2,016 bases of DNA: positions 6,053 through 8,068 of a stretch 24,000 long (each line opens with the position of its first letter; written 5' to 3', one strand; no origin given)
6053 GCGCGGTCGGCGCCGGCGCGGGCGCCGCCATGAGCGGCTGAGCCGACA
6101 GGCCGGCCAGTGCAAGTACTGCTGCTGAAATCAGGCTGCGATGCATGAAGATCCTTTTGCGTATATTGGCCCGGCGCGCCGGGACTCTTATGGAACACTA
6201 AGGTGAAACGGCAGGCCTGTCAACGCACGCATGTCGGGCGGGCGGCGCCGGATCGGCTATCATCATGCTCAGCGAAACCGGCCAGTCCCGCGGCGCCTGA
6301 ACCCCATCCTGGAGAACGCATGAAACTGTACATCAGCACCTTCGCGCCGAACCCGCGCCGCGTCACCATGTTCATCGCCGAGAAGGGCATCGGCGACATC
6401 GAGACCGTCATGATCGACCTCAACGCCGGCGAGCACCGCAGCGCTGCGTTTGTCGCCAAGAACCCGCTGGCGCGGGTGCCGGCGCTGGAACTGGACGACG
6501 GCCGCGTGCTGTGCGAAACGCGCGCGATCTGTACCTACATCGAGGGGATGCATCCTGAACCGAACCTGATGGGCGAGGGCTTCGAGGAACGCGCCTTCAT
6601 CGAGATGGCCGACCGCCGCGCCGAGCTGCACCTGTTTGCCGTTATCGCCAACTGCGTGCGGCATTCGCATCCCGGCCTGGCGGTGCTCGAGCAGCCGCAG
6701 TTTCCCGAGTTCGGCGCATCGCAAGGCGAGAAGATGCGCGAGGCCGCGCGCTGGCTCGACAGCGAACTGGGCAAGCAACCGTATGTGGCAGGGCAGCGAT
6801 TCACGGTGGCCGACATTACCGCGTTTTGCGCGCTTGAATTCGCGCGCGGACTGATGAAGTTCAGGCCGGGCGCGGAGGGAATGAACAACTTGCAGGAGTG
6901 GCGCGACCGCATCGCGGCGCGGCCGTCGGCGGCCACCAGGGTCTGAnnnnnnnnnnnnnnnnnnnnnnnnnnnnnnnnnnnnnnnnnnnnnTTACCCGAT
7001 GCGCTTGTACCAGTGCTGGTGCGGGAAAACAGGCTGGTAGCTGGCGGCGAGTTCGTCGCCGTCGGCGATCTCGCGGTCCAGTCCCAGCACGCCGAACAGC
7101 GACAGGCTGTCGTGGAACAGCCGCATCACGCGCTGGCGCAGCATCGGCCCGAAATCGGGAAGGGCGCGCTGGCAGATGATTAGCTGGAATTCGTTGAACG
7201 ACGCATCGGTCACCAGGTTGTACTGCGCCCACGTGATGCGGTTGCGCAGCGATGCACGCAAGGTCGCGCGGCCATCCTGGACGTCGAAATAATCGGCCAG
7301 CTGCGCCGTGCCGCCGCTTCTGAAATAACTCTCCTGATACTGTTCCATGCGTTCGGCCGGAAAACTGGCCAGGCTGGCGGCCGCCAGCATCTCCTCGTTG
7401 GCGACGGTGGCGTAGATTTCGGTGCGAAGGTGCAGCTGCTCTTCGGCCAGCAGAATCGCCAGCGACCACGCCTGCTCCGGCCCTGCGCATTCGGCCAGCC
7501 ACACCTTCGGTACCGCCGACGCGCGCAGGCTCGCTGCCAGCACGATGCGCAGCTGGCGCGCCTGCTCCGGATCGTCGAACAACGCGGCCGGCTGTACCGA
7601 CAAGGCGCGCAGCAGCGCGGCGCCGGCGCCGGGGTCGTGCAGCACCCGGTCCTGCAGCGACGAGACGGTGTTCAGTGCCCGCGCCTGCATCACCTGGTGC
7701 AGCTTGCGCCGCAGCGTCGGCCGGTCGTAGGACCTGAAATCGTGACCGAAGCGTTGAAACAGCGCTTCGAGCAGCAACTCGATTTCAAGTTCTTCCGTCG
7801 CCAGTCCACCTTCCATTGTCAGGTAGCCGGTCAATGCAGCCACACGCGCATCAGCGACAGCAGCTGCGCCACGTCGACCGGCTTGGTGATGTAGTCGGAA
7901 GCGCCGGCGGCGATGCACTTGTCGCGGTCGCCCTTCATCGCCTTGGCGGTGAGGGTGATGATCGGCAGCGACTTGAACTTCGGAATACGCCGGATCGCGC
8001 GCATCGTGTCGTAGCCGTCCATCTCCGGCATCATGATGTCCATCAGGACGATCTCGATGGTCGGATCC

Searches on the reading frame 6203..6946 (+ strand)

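Call 62: search_protein_families(library=pfam, proteins=[window:6203-6946:+], max_evalue=0.001)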
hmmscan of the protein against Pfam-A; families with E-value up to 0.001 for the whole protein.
window:6203-6946:+ (247 aa): 7 families
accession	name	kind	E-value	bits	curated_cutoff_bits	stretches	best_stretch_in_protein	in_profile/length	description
PF13409.12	GST_N_2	-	5.8e-15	56.1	25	1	49-114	3-68/70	Glutathione S-transferase, N-terminal domain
PF02798.26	GST_N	-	2e-14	54.1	20.9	1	40-114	3-75/76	Glutathione S-transferase, N-terminal domain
PF13417.12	GST_N_3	-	1.4e-13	51.4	22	1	42-120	1-74/75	Glutathione S-transferase, N-terminal domain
PF13410.11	GST_C_2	-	5.1e-11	42.9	24.9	1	174-236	7-69/69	Glutathione S-transferase, C-terminal domain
PF00043.30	GST_C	-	5.6e-11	43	20.7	1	175-241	28-93/93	Glutathione S-transferase, C-terminal domain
PF14497.11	GST_C_3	-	4e-06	27.4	21.6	1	180-242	33-96/104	Glutathione S-transferase, C-terminal domain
PF18485.7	GST_N_5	-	0.00085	20.2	29.6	0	40-113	1-69/74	Glutathione S-transferase, N-terminal domain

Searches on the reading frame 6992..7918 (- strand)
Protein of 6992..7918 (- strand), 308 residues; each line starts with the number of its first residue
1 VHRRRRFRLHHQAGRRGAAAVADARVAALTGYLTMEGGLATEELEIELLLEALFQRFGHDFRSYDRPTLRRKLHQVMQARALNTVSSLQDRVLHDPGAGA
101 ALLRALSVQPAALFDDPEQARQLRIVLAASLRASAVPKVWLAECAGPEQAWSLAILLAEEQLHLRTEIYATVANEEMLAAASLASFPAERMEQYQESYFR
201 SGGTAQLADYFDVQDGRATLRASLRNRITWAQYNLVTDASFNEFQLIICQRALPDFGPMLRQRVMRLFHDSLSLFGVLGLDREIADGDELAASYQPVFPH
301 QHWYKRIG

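Call 62: search_protein_families(library=pfam, proteins=[window:6992-7918:-], max_evalue=0.001)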
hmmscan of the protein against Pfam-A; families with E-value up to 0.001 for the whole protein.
window:6992-7918:- (308 aa): 2 families
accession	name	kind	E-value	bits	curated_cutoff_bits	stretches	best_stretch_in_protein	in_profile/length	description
PF01739.24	CheR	-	8.6e-16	58.4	27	1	128-278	24-171/195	CheR methyltransferase, SAM binding domain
PF03705.20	CheR_N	-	7.4e-11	42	27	1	45-96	2-53/53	CheR methyltransferase, all-alpha domain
